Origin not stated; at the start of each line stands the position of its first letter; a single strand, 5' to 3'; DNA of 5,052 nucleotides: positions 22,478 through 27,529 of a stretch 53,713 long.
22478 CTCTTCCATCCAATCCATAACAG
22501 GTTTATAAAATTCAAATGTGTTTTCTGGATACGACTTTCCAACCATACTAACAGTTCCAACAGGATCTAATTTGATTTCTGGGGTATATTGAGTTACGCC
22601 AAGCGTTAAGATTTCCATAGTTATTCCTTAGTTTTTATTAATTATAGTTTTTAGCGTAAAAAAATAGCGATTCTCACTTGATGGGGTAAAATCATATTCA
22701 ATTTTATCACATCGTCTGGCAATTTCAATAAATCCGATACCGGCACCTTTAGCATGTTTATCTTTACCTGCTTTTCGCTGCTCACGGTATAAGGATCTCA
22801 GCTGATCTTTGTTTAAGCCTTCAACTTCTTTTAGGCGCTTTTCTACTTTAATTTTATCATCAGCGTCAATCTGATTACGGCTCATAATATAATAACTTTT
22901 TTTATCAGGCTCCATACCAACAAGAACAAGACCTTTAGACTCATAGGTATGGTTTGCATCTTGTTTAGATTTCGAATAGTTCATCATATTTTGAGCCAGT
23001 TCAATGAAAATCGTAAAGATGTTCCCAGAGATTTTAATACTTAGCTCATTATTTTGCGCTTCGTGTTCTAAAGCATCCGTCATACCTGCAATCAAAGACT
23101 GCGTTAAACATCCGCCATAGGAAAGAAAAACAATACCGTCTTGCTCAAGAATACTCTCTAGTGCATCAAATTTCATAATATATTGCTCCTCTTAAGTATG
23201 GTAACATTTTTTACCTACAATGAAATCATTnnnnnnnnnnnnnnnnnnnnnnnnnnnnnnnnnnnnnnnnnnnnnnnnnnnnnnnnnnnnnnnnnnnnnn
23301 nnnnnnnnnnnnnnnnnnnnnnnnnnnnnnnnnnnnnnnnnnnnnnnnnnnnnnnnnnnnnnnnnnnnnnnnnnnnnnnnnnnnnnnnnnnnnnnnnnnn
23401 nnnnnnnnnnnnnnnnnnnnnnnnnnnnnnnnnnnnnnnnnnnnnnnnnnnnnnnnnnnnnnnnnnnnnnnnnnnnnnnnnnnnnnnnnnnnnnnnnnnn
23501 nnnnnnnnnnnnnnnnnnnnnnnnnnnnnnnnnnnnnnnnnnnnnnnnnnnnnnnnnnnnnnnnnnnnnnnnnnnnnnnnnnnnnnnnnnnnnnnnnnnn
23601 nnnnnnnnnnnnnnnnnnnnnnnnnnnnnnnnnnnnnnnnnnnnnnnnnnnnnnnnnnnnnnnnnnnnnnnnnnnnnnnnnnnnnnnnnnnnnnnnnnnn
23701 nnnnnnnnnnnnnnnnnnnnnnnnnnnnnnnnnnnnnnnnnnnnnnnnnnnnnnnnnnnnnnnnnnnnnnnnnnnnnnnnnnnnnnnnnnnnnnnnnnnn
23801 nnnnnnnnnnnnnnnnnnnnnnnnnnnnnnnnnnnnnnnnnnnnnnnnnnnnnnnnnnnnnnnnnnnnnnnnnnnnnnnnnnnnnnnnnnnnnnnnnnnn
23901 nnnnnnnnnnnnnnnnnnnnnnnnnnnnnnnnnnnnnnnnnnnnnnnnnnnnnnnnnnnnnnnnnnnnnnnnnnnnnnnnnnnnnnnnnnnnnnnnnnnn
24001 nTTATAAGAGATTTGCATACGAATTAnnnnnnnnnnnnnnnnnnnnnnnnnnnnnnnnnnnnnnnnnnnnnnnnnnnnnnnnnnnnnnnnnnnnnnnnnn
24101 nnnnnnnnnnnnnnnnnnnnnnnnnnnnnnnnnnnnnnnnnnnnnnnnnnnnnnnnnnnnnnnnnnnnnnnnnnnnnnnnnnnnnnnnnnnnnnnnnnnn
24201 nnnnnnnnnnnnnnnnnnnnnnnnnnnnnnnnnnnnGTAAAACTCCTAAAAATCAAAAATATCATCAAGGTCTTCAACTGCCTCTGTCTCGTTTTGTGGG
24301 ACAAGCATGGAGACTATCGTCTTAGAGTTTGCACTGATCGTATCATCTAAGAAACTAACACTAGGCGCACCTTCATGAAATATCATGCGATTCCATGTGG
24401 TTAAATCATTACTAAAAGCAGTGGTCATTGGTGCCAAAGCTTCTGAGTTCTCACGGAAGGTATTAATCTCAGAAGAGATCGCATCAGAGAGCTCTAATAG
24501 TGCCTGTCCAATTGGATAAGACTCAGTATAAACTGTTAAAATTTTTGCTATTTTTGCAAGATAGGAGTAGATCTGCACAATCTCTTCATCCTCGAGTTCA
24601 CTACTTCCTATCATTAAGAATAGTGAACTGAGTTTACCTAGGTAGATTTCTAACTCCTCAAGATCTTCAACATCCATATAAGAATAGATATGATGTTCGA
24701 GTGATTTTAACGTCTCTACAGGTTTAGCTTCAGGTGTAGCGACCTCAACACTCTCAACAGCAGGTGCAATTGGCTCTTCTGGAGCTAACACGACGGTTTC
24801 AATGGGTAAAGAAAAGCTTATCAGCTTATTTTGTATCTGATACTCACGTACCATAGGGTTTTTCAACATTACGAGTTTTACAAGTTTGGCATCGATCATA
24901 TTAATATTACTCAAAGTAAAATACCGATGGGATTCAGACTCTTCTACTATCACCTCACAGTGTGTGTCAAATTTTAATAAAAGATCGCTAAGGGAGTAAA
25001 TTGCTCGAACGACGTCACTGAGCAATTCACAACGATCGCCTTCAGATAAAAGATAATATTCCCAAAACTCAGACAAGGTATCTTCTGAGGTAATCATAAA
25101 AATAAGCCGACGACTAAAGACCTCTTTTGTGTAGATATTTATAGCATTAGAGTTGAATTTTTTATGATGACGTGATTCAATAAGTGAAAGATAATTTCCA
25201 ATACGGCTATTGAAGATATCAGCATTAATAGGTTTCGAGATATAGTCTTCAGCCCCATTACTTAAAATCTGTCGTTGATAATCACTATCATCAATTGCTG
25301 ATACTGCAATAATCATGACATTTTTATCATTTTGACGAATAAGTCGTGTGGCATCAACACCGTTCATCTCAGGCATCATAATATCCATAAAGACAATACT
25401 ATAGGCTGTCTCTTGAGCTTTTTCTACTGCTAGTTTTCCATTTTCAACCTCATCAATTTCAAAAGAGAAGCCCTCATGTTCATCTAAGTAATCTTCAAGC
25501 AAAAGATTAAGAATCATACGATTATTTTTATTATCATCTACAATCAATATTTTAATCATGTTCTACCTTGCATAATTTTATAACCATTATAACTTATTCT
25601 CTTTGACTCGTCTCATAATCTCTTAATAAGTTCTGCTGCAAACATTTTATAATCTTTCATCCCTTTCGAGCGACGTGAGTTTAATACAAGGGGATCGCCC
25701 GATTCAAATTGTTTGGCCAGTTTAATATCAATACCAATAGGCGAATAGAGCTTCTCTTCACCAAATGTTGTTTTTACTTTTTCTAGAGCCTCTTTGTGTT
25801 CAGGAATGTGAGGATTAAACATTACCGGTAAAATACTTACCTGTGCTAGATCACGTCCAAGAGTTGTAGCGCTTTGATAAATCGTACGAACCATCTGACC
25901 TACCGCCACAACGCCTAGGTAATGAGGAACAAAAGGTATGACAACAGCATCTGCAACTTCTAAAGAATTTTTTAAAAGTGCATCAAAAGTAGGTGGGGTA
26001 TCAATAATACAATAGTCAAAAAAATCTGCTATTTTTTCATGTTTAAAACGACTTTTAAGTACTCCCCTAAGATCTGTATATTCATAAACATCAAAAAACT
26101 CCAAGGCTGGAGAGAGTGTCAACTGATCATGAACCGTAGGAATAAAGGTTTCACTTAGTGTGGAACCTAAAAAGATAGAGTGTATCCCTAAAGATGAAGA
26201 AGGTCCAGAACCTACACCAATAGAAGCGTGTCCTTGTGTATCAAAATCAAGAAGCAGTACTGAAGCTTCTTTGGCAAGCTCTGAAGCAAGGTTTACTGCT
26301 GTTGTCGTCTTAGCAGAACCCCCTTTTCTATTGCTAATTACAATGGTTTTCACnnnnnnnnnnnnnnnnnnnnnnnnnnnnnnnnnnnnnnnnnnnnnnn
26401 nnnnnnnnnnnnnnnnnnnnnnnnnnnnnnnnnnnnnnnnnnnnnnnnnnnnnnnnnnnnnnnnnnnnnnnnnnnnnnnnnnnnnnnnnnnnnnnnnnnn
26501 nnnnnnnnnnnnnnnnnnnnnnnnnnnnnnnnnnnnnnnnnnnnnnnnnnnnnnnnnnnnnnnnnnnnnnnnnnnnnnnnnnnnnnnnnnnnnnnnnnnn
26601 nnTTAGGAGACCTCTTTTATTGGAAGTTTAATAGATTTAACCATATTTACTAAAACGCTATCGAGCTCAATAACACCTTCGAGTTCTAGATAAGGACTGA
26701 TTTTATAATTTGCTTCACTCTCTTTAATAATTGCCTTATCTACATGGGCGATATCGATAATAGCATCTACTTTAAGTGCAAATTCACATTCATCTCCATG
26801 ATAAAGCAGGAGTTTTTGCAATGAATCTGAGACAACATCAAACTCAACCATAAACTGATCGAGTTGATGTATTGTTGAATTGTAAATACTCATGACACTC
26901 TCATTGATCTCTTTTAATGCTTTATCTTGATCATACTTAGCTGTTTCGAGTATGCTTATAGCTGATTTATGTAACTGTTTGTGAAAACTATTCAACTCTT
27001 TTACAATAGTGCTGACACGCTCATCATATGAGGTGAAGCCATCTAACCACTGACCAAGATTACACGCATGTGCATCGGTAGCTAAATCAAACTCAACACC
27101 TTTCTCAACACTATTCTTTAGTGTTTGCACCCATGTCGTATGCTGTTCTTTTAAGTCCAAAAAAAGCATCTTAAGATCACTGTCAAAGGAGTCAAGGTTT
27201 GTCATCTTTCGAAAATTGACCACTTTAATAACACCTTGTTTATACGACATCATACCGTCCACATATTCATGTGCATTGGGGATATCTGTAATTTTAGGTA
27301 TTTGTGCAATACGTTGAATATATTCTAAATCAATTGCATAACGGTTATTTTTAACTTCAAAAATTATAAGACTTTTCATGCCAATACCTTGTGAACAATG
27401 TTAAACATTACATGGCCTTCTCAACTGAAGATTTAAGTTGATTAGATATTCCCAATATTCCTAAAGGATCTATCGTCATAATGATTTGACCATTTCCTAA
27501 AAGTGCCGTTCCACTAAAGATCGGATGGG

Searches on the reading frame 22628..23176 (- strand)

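Call 56: search_protein_families(library=pfam, proteins=[window:22628-23176:-], max_evalue=1e-8)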
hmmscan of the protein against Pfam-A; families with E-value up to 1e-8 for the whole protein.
window:22628-23176:- (182 aa): 1 family
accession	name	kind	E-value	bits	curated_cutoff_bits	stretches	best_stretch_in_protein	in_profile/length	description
PF19788.4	DUF6272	-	1.1e-33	116.2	26.6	1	42-173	4-134/134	Family of unknown function (DUF6272)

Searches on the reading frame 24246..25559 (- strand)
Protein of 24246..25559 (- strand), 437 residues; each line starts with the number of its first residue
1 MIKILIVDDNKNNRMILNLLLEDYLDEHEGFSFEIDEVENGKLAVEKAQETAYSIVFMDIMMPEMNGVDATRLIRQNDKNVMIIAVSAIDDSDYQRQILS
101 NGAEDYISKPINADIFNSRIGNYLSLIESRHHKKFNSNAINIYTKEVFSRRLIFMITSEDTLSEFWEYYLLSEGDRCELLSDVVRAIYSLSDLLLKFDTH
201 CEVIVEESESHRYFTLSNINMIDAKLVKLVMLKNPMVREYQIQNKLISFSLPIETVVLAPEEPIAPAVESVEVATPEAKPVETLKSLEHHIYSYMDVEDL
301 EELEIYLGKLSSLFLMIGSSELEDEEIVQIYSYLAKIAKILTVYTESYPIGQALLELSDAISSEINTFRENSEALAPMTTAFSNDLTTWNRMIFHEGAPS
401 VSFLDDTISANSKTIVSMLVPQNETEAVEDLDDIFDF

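Call 24: search_protein_families(library=ncbifam, proteins=[window:24246-25559:-], max_evalue=0.00001)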
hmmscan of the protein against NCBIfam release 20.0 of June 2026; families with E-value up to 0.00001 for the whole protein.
window:24246-25559:- (437 aa): 80 families (the best 25 are shown)
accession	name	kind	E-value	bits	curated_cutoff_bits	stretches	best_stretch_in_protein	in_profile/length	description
NF008318.0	PRK11107.1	equivalog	1e-23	83.4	890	1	2-132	668-793/920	two-component sensor histidine kinase BarA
NF041367.1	CheY_Halo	equivalog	8.3e-19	68.1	200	1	4-114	1-104/114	chemotaxis protein CheY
NF011874.0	PRK15347.1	equivalog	2e-17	62.6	852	1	2-116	691-802/921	two component system sensor kinase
NF007135.0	PRK09581.1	equivalog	4.2e-17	62.1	474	1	2-120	3-116/457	PleD family two-component system response regulator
NF051850.1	RespRegRprY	equivalog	5.4e-17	62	370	1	2-147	5-143/234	response regulator transcription factor RprY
NF040689.1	MtrAB_MtrA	equivalog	8.3e-17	61.3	300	1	4-144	1-133/219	MtrAB system response regulator MtrA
NF041733.1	resp_reg_CseB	equivalog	6.9e-16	58.3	350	1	3-134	2-125/228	two-component system response regulator CseB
NF053854.1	RespRegPhoBBctds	equivalog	8.4e-16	58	270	1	4-139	1-132/225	two-component system response regulator PhoB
NF008469.0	PRK11361.1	equivalog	1e-15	57.4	714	1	3-126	6-122/461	acetoacetate metabolism transcriptional regulator AtoC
NF001965.0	PRK00742.1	subfamily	1.2e-15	57.6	293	1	2-112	4-110/357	chemotaxis-specific protein-glutamate methyltransferase CheB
NF041947.1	LuxQ_Vibrio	equivalog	2.3e-15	55.6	1200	1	2-122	723-837/843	quorum-sensing autoinducer 2 sensor kinase/phosphatase LuxQ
NF045901.1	HisKinLetSLeg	equivalog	2.5e-15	55.5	1650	1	3-119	673-784/906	two-component system sensor histidine kinase LetS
NF007005.1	PRK09468.1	equivalog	7.7e-15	54.9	331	1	3-122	5-117/237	osmolarity response regulator transcription factor OmpR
NF045944.1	ResRegRpaBCyano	equivalog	7.7e-15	54.9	330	1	5-139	1-127/229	response regulator transcription factor RpaB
TIGR01387.1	cztR_silR_copR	subfamily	8.8e-14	51.7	279.2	1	4-145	1-135/218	heavy metal response regulator transcription factor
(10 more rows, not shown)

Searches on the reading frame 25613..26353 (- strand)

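Call 57: search_protein_families(library=pfam, proteins=[window:25613-26353:-], max_evalue=1e-8)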
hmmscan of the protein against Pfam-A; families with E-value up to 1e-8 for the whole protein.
window:25613-26353:- (246 aa): 3 families
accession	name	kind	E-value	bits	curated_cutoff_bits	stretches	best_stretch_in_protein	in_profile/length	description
PF13614.12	AAA_31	-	3e-28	99.4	27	1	1-168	1-174/177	AAA domain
PF01656.29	CbiA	-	3.2e-13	50.2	25.4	1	4-222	1-125/125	CobQ/CobB/MinD/ParA nucleotide binding domain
PF10609.15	ParA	-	4e-09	36.7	27.1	0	2-242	4-245/246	NUBPL iron-transfer P-loop NTPase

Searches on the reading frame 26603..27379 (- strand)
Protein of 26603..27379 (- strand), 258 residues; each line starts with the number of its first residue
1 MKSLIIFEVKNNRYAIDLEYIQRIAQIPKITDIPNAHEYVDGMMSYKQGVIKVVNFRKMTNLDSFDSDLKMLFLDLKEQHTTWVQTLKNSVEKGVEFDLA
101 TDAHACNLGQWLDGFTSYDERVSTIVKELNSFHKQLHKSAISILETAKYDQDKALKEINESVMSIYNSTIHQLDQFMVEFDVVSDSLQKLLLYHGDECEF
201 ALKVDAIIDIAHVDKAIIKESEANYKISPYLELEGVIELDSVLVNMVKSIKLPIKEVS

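Call 57: search_protein_families(library=pfam, proteins=[window:26603-27379:-], max_evalue=1e-8)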
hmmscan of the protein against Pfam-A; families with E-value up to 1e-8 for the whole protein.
window:26603-27379:- (258 aa): 2 families
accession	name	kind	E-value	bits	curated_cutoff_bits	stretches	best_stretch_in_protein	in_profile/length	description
PF01584.24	CheW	-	1.4e-14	54.3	23.5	1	4-80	2-80/138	CheW-like domain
PF13682.11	CZB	-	2.1e-11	44.4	29.4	1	80-143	1-63/64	Chemoreceptor zinc-binding domain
